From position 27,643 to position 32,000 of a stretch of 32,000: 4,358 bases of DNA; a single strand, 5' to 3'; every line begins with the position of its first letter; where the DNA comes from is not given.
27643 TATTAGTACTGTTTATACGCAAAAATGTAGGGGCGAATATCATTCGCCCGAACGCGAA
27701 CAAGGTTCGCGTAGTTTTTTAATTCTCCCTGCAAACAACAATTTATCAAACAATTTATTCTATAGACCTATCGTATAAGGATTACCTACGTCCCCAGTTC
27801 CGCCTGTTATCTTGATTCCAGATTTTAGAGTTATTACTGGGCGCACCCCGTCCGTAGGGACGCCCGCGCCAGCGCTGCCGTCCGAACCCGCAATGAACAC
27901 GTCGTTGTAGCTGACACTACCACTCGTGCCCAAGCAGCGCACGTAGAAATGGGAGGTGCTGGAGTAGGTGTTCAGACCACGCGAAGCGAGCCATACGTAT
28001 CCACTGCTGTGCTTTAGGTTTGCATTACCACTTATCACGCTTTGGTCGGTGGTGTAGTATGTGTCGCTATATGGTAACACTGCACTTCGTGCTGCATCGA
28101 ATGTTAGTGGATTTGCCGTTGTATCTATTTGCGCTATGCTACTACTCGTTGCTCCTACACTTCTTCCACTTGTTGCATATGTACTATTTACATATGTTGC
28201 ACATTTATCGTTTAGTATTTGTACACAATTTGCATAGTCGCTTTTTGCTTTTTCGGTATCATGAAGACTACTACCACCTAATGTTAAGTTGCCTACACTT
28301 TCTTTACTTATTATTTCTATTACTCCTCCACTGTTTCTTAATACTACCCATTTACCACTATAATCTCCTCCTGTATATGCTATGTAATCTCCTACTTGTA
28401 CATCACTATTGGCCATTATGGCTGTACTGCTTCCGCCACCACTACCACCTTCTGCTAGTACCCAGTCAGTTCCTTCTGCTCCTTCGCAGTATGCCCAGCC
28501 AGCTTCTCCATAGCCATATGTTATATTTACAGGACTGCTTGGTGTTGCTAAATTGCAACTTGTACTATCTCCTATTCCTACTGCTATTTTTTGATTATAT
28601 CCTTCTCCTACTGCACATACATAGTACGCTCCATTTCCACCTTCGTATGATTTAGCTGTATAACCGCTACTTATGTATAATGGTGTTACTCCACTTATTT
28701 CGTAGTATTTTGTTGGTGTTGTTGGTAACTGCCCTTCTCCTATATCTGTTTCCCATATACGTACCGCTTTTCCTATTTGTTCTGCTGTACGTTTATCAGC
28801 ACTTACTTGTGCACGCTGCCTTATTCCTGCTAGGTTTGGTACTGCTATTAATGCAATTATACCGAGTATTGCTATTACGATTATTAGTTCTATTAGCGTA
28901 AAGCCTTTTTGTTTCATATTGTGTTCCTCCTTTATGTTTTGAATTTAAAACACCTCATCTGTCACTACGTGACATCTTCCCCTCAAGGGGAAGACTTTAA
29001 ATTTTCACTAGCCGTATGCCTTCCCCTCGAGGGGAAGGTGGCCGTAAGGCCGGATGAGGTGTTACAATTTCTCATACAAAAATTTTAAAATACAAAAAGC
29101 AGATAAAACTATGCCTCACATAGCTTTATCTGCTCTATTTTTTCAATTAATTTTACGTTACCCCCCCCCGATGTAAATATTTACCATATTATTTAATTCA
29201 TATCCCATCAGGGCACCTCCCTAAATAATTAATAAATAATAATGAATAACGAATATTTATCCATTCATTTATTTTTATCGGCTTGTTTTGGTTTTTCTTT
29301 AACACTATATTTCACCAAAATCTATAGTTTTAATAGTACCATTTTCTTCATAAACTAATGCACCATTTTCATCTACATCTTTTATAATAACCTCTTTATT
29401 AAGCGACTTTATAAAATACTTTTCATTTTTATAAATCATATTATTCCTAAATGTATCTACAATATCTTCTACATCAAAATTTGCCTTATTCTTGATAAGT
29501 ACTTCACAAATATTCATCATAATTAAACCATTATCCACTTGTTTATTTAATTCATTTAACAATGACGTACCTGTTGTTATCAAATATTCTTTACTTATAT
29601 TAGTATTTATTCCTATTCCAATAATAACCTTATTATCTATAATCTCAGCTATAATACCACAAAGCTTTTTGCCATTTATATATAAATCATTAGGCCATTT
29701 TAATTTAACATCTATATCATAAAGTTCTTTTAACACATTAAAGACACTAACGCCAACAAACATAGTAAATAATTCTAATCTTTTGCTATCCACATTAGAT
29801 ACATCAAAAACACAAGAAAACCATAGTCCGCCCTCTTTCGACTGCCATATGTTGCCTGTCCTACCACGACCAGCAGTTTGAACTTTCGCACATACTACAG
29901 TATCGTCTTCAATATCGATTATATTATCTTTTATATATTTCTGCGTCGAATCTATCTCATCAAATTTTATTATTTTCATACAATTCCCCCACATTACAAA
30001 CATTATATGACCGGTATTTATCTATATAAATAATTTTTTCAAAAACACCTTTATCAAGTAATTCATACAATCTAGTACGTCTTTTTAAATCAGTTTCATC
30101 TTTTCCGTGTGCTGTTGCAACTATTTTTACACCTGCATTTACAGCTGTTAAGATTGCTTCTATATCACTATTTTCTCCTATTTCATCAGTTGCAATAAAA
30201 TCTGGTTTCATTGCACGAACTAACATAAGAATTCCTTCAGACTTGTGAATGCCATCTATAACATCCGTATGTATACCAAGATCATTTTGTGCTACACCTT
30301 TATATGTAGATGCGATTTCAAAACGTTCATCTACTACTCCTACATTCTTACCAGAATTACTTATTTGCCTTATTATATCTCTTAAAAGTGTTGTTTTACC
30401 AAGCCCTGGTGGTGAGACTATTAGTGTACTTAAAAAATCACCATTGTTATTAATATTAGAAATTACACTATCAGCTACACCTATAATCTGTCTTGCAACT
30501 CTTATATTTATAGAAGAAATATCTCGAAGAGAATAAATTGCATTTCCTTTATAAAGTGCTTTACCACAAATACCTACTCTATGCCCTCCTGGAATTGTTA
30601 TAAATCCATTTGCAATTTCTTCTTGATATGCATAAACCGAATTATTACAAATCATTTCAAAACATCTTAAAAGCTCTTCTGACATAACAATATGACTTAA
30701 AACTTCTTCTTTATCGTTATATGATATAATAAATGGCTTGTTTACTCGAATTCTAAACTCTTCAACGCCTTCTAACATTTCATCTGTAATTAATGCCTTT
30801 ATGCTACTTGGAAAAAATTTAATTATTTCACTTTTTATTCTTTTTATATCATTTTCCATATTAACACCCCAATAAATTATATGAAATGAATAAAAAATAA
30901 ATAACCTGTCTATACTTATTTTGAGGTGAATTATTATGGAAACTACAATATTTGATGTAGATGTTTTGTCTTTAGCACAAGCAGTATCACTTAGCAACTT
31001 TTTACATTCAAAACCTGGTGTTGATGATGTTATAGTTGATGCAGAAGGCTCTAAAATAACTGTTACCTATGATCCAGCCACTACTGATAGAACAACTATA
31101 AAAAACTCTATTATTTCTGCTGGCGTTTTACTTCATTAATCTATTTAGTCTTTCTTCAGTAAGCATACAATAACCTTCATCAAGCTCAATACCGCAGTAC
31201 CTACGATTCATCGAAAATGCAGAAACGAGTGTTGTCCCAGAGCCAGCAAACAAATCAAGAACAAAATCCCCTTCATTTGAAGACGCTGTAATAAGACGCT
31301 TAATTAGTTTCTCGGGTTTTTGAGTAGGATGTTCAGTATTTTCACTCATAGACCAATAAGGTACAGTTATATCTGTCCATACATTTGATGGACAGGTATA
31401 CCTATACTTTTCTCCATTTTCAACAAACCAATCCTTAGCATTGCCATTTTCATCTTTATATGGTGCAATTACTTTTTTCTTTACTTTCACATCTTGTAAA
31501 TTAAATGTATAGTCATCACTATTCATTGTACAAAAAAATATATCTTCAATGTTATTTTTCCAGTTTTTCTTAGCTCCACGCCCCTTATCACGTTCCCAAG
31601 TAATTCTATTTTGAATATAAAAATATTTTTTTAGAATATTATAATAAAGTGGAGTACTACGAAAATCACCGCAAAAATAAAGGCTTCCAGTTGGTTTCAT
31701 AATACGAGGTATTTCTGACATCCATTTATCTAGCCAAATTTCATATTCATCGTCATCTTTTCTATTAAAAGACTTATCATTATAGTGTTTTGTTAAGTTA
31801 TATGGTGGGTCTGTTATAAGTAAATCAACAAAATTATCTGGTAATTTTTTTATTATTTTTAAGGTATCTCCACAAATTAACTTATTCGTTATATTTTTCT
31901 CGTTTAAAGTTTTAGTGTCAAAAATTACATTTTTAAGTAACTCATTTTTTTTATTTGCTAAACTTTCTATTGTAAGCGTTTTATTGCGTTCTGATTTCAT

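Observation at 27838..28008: Adenine-depleted, NNC-rich 171-nt segment near the 3' end of the pilin-like gene resembles a DGR variable region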

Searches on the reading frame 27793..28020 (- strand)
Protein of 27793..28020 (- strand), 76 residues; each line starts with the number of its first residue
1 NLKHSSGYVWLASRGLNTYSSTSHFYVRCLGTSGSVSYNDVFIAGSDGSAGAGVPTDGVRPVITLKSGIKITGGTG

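Call 69: find_homologous_proteins(query=A7, max_evalue=10)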
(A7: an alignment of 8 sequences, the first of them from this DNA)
Query A7 (8 sequences) (76 aa, profile of the alignment): 64 proteins with E <= 10 among 1578 candidates.
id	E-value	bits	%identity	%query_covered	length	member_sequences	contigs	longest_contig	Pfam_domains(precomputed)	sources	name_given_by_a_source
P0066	8.6e-21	92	49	96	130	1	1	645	-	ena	-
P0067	1.9e-19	87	48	96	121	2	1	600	-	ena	-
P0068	1.9e-18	84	52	88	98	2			-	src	-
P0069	1.2e-16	78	46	91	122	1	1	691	-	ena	-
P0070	2.2e-16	78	55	88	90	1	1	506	-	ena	-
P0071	2.9e-16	77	51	91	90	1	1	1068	-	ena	-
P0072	3.2e-16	77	46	88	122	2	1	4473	-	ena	-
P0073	4.8e-16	76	52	88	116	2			-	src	-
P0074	5.3e-16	76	43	91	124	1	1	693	-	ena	-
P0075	2.8e-15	74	51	88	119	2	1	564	-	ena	-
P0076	8.1e-15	73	46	88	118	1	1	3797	-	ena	-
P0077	2.6e-14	71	49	88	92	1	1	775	-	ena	-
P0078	3.8e-14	70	46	88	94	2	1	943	-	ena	-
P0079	9.4e-14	69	45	88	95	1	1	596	-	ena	-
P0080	1.3e-13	69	40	88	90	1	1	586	-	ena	-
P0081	3.4e-13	67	43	88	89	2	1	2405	-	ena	-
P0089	2.0e-10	58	44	88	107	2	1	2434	-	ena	-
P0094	7.2e-8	50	44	24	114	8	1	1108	-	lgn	-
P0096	3.2e-6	45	36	88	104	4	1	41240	-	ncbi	-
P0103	2.9e-4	39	-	-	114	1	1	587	-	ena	-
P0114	3.5e-2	32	60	20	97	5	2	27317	-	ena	-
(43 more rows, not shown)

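Call 80: list_cluster_members(proteins=[P0094, P0096, P0114, P0067, P0072, P0081, P0089, P0073, P0075, P0078])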
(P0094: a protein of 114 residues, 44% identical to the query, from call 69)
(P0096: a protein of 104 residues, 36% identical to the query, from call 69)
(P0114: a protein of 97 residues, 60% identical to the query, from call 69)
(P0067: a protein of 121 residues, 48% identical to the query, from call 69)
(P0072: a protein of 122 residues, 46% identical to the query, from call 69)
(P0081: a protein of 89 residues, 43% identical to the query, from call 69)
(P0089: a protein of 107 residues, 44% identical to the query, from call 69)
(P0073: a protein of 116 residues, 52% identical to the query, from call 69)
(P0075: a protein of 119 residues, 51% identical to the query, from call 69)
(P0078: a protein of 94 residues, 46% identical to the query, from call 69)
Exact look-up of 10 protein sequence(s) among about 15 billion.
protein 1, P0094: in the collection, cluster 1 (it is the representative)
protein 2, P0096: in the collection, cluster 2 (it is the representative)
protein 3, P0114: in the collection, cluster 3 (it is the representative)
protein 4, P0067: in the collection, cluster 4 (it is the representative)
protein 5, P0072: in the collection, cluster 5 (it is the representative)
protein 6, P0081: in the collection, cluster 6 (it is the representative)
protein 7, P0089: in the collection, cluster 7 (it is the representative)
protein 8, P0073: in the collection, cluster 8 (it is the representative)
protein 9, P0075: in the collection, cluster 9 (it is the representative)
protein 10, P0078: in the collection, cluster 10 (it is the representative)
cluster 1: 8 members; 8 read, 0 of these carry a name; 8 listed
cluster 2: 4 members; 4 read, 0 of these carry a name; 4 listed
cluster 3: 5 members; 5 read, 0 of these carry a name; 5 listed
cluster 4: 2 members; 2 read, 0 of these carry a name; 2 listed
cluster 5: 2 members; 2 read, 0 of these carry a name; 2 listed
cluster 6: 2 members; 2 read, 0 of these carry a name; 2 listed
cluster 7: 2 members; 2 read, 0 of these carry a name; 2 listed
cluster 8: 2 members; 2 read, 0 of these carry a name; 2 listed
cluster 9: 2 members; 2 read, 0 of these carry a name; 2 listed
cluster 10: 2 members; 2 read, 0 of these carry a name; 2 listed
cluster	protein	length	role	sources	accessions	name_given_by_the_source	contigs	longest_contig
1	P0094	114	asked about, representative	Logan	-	-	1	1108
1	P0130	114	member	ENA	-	-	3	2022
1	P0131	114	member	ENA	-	-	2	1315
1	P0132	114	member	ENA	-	-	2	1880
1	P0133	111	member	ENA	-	-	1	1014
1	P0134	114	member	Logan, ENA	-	-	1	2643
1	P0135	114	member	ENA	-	-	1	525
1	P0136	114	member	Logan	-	-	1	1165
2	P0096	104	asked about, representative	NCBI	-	-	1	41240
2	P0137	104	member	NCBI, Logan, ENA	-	-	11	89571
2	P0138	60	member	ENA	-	-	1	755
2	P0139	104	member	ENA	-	-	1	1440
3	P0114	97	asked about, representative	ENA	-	-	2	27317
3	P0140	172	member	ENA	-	-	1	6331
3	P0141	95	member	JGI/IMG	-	-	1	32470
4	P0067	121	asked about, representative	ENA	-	-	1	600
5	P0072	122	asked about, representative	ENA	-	-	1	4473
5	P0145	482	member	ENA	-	-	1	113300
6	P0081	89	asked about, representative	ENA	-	-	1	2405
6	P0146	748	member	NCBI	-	-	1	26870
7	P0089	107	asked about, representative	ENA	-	-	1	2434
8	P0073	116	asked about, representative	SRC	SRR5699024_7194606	-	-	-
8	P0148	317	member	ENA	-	-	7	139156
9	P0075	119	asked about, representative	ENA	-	-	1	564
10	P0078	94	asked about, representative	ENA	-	-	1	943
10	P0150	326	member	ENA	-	-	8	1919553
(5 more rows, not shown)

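Call 84: find_encoding_contigs(protein=P0134, flank=5000, max_places=5)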
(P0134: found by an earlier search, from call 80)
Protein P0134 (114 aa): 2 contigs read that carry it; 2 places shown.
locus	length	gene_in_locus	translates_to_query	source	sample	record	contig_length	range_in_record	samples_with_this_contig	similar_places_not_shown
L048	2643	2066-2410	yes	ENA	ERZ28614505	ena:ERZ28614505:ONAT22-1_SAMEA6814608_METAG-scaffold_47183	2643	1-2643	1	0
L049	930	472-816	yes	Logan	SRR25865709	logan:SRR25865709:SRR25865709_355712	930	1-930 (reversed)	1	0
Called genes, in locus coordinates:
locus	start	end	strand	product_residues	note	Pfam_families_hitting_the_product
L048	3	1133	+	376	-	?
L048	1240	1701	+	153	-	PF01624:MutS_I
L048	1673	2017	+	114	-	PF22296:bAvd (weak)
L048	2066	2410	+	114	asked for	-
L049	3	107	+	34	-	?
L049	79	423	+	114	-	PF22296:bAvd (weak)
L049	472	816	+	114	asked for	-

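Call 90: find_encoding_contigs(protein=P0103, flank=3000, max_places=3)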
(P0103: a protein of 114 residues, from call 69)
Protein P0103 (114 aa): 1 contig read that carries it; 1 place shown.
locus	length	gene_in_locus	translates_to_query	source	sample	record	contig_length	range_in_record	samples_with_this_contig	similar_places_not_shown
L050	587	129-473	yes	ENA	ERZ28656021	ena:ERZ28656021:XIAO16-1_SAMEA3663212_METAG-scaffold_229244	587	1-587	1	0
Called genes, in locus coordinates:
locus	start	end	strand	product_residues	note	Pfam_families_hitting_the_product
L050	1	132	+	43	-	?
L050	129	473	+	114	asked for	-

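Call 92: find_encoding_contigs(protein=P0072, flank=5000, max_places=3)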
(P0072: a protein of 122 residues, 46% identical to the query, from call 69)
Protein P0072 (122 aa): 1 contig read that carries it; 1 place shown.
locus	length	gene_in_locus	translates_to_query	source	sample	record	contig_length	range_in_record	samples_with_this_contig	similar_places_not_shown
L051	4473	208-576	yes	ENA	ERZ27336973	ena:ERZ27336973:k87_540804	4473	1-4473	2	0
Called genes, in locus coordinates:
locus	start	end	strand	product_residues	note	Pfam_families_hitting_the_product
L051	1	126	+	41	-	?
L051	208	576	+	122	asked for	-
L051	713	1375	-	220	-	PF03006:HlyIII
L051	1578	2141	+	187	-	PF10646:Germane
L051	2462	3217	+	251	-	PF10294:Methyltransf_16 (weak), PF02384:N6_Mtase, PF05175:MTS, PF02475:TRM5-TYW2_MTfase, PF06325:PrmA, PF12847:Methyltransf_18, PF13847:Methyltransf_31, PF13649:Methyltransf_25, +5 more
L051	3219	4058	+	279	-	PF00590:TP_methylase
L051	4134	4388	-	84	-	PF04014:MazE_antitoxin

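Call 106: search_protein_families(library=pfam, proteins=[L048:21-1133:+, L048:1240-1701:+, L048:1673-2017:+, P0145, P0146, P0148, P0150], max_evalue=0.01)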
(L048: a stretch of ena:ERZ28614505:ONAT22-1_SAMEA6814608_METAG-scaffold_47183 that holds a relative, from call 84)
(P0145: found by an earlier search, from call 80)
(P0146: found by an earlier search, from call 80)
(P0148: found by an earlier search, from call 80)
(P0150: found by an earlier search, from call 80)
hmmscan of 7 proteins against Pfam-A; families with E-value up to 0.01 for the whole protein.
L048:21-1133:+ (370 aa): 2 families
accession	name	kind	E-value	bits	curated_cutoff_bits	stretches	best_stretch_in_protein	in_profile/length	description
PF16303.10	DUF4945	-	0.0036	17.8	28.4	1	60-132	40-101/115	Domain of unknown function (DUF4945)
PF19077.6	Big_13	-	0.0091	16.9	27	0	42-135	16-96/102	Bacterial Ig-like domain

L048:1240-1701:+ (153 aa): 1 family
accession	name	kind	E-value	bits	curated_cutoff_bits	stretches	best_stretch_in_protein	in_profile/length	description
PF01624.25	MutS_I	-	9.1e-09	36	20.6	1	6-73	6-79/113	MutS domain I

L048:1673-2017:+ (114 aa): 1 family
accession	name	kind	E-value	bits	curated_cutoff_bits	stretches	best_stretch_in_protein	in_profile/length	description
PF22296.2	bAvd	-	3.4e-07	31.2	40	1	7-112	2-106/107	bAvd-like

P0145 (482 aa): 0 families

P0146 (748 aa): 7 families
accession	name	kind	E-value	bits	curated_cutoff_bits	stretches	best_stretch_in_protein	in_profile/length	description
PF25059.1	FN3_DSCAM-DSCAML_C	-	2e-06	28.5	39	1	181-240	25-81/89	DSCAM/DSCAML C-terminal Fn3-like domain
PF00041.27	fn3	-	9.2e-05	23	25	0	434-523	2-80/84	Fibronectin type III domain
PF24893.1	DUF7743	-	0.00025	21.2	27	1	430-522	2-91/120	Domain of unknown function (DUF7743)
PF19077.6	Big_13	-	0.0033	18.3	27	1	479-523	51-95/102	Bacterial Ig-like domain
PF11490.13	DNA_pol3_a_NII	-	0.0044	17.3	26.3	0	40-81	57-102/117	DNA polymerase III polC-type N-terminus II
PF21605.3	CRLF2-like_D2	-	0.0063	17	27.3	0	157-222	6-72/94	Cytokine receptor-like factor 2-like, D2 domain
PF25788.1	Ig_Rha78A_N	-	0.0099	16.6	27.4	0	480-522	52-95/105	Rha78A-like, N-terminal immunoglobulin domain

P0148 (317 aa): 1 family
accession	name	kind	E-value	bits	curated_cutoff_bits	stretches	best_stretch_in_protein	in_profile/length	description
PF07672.19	MFS_Mycoplasma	-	0.0061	16.5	24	1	11-73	62-121/297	Mycoplasma MFS transporter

P0150 (326 aa): 0 families

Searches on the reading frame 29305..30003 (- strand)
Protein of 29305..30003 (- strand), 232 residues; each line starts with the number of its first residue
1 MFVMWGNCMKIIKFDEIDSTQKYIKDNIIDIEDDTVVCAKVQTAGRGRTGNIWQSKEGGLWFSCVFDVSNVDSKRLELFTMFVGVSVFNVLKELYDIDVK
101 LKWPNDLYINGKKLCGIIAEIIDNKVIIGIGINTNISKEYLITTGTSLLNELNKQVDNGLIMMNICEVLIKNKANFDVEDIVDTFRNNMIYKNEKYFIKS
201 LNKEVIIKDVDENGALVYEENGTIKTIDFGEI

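Call 107: search_protein_families(library=pfam, proteins=[window:29305-30003:-], max_evalue=0.001)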
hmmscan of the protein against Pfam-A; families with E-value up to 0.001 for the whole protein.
window:29305-30003:- (232 aa): 2 families
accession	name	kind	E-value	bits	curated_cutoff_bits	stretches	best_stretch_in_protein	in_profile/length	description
PF03099.24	BPL_LplA_LipB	-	1.2e-25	90.4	21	1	17-133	5-133/133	Biotin/lipoate A/B protein ligase family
PF21948.1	LplA-B_cat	-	1.6e-05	25.4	27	1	41-141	56-153/200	Lipoyl protein ligase A/B catalytic domain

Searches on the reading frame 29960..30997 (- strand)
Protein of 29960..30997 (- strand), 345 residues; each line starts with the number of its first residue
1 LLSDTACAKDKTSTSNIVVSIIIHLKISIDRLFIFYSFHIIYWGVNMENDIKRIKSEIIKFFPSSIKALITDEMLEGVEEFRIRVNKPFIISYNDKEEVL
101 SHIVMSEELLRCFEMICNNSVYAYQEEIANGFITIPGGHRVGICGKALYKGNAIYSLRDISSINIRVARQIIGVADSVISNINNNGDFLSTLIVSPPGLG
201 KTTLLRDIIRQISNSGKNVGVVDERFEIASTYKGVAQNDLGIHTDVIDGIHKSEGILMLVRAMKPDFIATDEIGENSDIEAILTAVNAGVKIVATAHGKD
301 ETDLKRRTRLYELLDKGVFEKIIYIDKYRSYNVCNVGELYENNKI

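Call 107: search_protein_families(library=pfam, proteins=[window:29960-30997:-], max_evalue=0.001)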
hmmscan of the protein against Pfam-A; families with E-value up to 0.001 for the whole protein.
window:29960-30997:- (345 aa): 3 families
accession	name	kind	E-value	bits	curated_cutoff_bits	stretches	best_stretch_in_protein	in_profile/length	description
PF19568.5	Spore_III_AA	-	2.3e-83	280.2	27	1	55-329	4-290/306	Sporulation stage III, protein AA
PF00437.27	T2SSE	-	1.7e-05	24.1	24.9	1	191-303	145-250/370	Type II/IV secretion system protein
PF13604.12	AAA_30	-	0.00041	20.6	27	1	191-294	21-121/191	AAA domain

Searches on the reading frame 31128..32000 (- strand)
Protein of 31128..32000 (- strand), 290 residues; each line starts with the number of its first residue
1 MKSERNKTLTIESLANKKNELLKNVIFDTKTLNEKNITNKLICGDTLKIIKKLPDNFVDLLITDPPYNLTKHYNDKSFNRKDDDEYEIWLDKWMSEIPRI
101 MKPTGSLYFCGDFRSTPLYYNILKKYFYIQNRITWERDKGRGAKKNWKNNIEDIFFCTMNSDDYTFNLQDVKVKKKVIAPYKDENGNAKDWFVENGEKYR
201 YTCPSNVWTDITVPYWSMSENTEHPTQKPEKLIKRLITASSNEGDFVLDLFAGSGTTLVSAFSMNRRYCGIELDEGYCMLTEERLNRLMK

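Call 107: search_protein_families(library=pfam, proteins=[window:31128-32000:-], max_evalue=0.001)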
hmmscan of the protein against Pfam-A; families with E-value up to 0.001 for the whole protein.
window:31128-32000:- (290 aa): 1 family
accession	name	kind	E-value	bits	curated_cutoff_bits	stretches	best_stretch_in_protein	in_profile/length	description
PF01555.25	N6_N4_Mtase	-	1.1e-45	156.7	26.7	1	58-282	1-220/221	DNA methylase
